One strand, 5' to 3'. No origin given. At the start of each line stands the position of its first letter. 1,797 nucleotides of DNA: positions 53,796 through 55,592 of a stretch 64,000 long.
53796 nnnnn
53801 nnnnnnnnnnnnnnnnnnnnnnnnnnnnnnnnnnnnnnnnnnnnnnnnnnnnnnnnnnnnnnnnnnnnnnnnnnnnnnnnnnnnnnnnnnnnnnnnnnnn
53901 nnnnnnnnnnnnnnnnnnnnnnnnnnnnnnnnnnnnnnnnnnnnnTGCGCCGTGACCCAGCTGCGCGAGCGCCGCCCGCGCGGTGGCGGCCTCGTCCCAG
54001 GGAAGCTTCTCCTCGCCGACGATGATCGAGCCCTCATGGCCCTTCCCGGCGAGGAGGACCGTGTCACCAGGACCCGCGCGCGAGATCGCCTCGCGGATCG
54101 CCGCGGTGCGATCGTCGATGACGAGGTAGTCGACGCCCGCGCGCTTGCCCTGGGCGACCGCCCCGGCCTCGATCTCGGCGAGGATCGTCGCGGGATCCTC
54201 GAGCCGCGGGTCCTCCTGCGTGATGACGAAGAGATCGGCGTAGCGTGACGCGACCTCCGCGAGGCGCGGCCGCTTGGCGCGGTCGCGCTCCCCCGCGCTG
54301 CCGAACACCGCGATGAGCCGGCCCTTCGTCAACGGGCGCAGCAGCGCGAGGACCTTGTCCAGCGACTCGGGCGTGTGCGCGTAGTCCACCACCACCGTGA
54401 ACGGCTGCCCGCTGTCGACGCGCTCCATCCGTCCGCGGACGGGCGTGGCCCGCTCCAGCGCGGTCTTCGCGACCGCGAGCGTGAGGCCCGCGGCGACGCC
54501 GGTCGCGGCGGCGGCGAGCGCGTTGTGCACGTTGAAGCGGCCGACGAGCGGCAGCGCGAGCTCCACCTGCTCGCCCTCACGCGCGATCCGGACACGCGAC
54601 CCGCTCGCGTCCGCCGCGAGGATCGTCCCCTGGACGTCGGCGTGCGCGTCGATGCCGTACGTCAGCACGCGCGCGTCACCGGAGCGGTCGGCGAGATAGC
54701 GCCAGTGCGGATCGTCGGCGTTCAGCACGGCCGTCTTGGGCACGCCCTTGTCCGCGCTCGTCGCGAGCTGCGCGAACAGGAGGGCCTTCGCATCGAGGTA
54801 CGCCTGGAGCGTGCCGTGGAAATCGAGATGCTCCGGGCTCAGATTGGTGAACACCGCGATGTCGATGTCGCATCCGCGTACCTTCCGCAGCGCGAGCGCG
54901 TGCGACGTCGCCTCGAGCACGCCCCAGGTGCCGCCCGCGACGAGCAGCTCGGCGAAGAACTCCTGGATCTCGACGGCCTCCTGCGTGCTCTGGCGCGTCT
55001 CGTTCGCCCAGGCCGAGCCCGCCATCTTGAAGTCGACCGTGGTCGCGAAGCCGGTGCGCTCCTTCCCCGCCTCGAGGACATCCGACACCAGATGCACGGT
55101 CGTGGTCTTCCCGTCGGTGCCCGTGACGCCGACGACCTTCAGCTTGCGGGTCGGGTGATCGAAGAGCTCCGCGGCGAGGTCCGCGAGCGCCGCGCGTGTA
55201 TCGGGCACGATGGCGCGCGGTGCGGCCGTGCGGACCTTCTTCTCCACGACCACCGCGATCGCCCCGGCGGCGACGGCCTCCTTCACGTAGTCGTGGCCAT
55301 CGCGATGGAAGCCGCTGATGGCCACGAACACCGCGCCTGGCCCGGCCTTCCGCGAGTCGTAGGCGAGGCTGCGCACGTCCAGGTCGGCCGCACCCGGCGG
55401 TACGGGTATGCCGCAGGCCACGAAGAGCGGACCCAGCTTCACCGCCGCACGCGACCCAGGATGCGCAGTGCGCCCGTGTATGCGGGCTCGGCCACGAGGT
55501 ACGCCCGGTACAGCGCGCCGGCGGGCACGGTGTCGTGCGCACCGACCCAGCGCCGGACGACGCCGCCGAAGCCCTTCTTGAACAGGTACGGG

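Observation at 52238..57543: Non-dcw cell-wall cluster: murE plus two FemAB paralogs plus a P-loop AAA_33/zeta-like kinase plus a membrane-anchored TolB-like propeller, all translationally coupled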

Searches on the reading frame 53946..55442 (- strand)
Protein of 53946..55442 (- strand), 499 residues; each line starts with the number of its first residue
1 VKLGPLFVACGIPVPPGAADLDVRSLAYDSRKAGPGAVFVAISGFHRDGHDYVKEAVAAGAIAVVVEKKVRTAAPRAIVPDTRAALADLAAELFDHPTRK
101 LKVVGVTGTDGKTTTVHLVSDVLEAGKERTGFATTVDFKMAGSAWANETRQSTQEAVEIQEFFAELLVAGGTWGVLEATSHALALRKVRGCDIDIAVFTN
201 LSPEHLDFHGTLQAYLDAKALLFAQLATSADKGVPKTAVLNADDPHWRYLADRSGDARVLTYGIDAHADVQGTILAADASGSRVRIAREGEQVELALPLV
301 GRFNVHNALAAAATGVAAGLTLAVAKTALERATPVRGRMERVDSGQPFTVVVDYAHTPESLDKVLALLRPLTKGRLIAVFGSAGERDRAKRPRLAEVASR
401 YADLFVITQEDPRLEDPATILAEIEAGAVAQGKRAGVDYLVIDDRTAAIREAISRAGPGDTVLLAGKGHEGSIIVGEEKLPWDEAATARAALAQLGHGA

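Call 6: search_protein_families(library=pfam, proteins=[window:53946-55442:-], max_evalue=0.01)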
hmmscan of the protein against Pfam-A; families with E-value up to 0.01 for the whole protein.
window:53946-55442:- (499 aa): 4 families
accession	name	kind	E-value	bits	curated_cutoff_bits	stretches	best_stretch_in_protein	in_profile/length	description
PF08245.18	Mur_ligase_M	-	2.4e-49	168.4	24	1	106-314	1-199/200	Mur ligase middle domain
PF02875.26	Mur_ligase_C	-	4.5e-34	118.4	28.4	1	337-468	1-127/127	Mur ligase, glutamate ligase domain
PF01225.30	Mur_ligase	-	7.1e-10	39.6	21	1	24-91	3-92/95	Mur ligase family, catalytic domain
PF13602.12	ADH_zinc_N_2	-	0.0034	18.7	27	0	340-429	16-103/134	Zinc-binding dehydrogenase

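Call 7: search_protein_families(library=ncbifam, proteins=[window:53946-55442:-], max_evalue=0.01)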
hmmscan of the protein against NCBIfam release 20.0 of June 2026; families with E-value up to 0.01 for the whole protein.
window:53946-55442:- (499 aa): 30 families (the best 25 are shown)
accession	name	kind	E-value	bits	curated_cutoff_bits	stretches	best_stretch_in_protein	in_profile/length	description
TIGR01085.1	murE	subfamily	8.7e-148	493.1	257.3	1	21-492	2-471/472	UDP-N-acetylmuramyl-tripeptide synthetase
NF001126.0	PRK00139.1-4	equivalog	2e-137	458.7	373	1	17-494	17-484/486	UDP-N-acetylmuramoyl-L-alanyl-D-glutamate--2,6-diaminopimelate ligase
NF001124.0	PRK00139.1-2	equivalog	1.1e-134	450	476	1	18-495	23-495/500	UDP-N-acetylmuramoyl-L-alanyl-D-glutamate--2,6-diaminopimelate ligase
NF008896.0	PRK11929.1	equivalog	6.3e-128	428.1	1023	1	23-493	29-499/965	bifunctional UDP-N-acetylmuramoyl-L-alanyl-D-glutamate--2,6-diaminopimelate ligase MurE/UDP-N-acetylmuramoyl-tripeptide--D-alanyl-D-alanine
NF001123.0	PRK00139.1-1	equivalog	1.4e-102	343.9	586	1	19-492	16-489/493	UDP-N-acetylmuramoyl-L-alanyl-D-glutamate--2,6-diaminopimelate ligase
NF010628.0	PRK14022.1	equivalog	3.8e-92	309.5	536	1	20-478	32-466/483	UDP-N-acetylmuramoyl-L-alanyl-D-glutamate--L-lysine ligase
NF001130.0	PRK00139.2-4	equivalog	1.1e-58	199.2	715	1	19-484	27-502/516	UDP-N-acetylmuramoyl-L-alanyl-D-glutamate--2,6-diaminopimelate ligase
NF001129.0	PRK00139.2-3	equivalog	2.3e-52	178.1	762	1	19-483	37-505/517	UDP-N-acetylmuramoyl-L-alanyl-D-glutamate--2,6-diaminopimelate ligase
TIGR01143.1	murF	subfamily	1.4e-50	172.4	288.6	2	194-385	151-336/418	UDP-N-acetylmuramoyl-tripeptide--D-alanyl-D-alanine ligase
NF001131.0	PRK00139.2-5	equivalog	8e-43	147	1000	1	22-470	35-460/483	UDP-N-acetylmuramoyl-L-alanyl-D-glutamate--2,6-diaminopimelate ligase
NF001127.0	PRK00139.2-1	equivalog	6e-40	137.4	997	1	24-470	32-488/520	UDP-N-acetylmuramoyl-L-alanyl-D-glutamate--2,6-diaminopimelate ligase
NF008041.0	PRK10773.1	equivalog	9.5e-35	120.2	551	2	18-124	19-123/453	UDP-N-acetylmuramoyl-tripeptide--D-alanyl-D-alanine ligase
TIGR02068.2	cya_phycin_syn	equivalog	1.9e-33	115.5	850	1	92-465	469-847/862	cyanophycin synthetase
NF010693.0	PRK14093.1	equivalog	1.9e-32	112.6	544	2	194-384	185-379/479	UDP-N-acetylmuramoylalanyl-D-glutamyl-2,6-diaminopimelate--D-alanyl-D-alanine ligase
NF010623.0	PRK14016.1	subfamily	4.6e-31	107.8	877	1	91-465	469-849/871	cyanophycin synthetase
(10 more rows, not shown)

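Call 35: search_solved_structures(query=window:53946-55442:-, max_evalue=1e-20, show_alignments=5)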
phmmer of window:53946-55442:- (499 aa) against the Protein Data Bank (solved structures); distinct sequences matched with E-value up to 1e-20: 15.
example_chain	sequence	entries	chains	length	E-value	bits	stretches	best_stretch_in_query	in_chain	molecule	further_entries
8f5d_A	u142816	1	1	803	8.1e-89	301.6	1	25-493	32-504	Multifunctional fusion protein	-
8w9z_N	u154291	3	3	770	2.7e-87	296.6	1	17-493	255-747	UDP-N-acetylmuramoyl-L-alanyl-D-glutamate--2, 6-diaminopimelate ligase-like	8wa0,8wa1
4c12_A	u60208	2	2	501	7.5e-79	268.7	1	15-497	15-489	UDP-N-ACETYLMURAMOYL-L-ALANYL-D-GLUTAMATE--L-LYSINE LIGASE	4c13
4bub_A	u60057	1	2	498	3.3e-75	256.7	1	19-484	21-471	UDP-N-ACETYLMURAMOYL-L-ALANYL-D-GLUTAMATE--LD-LYSINE LIGASE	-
8r5o_Q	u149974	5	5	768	6.6e-74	252.4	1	17-493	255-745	PAP11 | PAP11, MurE-like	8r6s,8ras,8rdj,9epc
8qma_O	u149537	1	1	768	3.1e-73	250.2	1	17-493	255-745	PAP11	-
7b6o_A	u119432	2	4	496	3.4e-72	246.8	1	13-490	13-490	UDP-N-acetylmuramoyl-L-alanyl-D-glutamate-2,6-diaminopimelate ligase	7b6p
2wtz_A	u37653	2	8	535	4.5e-72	246.4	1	20-495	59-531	UDP-N-ACETYLMURAMOYL-L-ALANYL-D-GLUTAMATE--2,6-DIAMINOPIMELATE LIGASE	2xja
8g6p_A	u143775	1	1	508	4.9e-72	246.3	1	18-493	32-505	UDP-N-acetylmuramoyl-L-alanyl-D-glutamate--2,6-diaminopimelate ligase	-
7b53_A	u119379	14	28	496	7e-72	245.8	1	13-490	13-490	UDP-N-acetylmuramoyl-L-alanyl-D-glutamate--2,6-diaminopimelate ligase | UDP-N-acetylmuramoyl-L-alanyl-D-glutamate-2,6-diaminopimelate ligase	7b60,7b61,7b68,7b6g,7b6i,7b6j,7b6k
1e8c_A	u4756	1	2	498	7.1e-72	245.7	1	13-492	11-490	UDP-N-ACETYLMURAMOYLALANYL-D-GLUTAMATE--2,6-DIAMINOPIMELATE LIGASE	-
8xzv_J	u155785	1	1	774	2.8e-68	233.9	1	12-493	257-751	MurE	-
7d27_A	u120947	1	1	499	4.1e-67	230.1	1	27-492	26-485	UDP-N-acetylmuramoyl-L-alanyl-D-glutamate--2,6-diaminopimelate ligase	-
4cvk_A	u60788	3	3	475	5.1e-28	101.1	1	24-388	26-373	UDP-N-acetylmuramoyl-tripeptide--D-alanyl-D-alanine ligase | UDP-N-ACETYLMURAMOYL-TRIPEPTIDE--D-ALANYL-D- ALANINE LIGASE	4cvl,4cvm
1gg4_A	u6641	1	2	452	2.3e-26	95.7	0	18-123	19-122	UDP-N-ACETYLMURAMOYLALANYL-D-GLUTAMYL-2,6-DIAMINOPIMELATE-D-ALANYL-D-ALANYL LIGASE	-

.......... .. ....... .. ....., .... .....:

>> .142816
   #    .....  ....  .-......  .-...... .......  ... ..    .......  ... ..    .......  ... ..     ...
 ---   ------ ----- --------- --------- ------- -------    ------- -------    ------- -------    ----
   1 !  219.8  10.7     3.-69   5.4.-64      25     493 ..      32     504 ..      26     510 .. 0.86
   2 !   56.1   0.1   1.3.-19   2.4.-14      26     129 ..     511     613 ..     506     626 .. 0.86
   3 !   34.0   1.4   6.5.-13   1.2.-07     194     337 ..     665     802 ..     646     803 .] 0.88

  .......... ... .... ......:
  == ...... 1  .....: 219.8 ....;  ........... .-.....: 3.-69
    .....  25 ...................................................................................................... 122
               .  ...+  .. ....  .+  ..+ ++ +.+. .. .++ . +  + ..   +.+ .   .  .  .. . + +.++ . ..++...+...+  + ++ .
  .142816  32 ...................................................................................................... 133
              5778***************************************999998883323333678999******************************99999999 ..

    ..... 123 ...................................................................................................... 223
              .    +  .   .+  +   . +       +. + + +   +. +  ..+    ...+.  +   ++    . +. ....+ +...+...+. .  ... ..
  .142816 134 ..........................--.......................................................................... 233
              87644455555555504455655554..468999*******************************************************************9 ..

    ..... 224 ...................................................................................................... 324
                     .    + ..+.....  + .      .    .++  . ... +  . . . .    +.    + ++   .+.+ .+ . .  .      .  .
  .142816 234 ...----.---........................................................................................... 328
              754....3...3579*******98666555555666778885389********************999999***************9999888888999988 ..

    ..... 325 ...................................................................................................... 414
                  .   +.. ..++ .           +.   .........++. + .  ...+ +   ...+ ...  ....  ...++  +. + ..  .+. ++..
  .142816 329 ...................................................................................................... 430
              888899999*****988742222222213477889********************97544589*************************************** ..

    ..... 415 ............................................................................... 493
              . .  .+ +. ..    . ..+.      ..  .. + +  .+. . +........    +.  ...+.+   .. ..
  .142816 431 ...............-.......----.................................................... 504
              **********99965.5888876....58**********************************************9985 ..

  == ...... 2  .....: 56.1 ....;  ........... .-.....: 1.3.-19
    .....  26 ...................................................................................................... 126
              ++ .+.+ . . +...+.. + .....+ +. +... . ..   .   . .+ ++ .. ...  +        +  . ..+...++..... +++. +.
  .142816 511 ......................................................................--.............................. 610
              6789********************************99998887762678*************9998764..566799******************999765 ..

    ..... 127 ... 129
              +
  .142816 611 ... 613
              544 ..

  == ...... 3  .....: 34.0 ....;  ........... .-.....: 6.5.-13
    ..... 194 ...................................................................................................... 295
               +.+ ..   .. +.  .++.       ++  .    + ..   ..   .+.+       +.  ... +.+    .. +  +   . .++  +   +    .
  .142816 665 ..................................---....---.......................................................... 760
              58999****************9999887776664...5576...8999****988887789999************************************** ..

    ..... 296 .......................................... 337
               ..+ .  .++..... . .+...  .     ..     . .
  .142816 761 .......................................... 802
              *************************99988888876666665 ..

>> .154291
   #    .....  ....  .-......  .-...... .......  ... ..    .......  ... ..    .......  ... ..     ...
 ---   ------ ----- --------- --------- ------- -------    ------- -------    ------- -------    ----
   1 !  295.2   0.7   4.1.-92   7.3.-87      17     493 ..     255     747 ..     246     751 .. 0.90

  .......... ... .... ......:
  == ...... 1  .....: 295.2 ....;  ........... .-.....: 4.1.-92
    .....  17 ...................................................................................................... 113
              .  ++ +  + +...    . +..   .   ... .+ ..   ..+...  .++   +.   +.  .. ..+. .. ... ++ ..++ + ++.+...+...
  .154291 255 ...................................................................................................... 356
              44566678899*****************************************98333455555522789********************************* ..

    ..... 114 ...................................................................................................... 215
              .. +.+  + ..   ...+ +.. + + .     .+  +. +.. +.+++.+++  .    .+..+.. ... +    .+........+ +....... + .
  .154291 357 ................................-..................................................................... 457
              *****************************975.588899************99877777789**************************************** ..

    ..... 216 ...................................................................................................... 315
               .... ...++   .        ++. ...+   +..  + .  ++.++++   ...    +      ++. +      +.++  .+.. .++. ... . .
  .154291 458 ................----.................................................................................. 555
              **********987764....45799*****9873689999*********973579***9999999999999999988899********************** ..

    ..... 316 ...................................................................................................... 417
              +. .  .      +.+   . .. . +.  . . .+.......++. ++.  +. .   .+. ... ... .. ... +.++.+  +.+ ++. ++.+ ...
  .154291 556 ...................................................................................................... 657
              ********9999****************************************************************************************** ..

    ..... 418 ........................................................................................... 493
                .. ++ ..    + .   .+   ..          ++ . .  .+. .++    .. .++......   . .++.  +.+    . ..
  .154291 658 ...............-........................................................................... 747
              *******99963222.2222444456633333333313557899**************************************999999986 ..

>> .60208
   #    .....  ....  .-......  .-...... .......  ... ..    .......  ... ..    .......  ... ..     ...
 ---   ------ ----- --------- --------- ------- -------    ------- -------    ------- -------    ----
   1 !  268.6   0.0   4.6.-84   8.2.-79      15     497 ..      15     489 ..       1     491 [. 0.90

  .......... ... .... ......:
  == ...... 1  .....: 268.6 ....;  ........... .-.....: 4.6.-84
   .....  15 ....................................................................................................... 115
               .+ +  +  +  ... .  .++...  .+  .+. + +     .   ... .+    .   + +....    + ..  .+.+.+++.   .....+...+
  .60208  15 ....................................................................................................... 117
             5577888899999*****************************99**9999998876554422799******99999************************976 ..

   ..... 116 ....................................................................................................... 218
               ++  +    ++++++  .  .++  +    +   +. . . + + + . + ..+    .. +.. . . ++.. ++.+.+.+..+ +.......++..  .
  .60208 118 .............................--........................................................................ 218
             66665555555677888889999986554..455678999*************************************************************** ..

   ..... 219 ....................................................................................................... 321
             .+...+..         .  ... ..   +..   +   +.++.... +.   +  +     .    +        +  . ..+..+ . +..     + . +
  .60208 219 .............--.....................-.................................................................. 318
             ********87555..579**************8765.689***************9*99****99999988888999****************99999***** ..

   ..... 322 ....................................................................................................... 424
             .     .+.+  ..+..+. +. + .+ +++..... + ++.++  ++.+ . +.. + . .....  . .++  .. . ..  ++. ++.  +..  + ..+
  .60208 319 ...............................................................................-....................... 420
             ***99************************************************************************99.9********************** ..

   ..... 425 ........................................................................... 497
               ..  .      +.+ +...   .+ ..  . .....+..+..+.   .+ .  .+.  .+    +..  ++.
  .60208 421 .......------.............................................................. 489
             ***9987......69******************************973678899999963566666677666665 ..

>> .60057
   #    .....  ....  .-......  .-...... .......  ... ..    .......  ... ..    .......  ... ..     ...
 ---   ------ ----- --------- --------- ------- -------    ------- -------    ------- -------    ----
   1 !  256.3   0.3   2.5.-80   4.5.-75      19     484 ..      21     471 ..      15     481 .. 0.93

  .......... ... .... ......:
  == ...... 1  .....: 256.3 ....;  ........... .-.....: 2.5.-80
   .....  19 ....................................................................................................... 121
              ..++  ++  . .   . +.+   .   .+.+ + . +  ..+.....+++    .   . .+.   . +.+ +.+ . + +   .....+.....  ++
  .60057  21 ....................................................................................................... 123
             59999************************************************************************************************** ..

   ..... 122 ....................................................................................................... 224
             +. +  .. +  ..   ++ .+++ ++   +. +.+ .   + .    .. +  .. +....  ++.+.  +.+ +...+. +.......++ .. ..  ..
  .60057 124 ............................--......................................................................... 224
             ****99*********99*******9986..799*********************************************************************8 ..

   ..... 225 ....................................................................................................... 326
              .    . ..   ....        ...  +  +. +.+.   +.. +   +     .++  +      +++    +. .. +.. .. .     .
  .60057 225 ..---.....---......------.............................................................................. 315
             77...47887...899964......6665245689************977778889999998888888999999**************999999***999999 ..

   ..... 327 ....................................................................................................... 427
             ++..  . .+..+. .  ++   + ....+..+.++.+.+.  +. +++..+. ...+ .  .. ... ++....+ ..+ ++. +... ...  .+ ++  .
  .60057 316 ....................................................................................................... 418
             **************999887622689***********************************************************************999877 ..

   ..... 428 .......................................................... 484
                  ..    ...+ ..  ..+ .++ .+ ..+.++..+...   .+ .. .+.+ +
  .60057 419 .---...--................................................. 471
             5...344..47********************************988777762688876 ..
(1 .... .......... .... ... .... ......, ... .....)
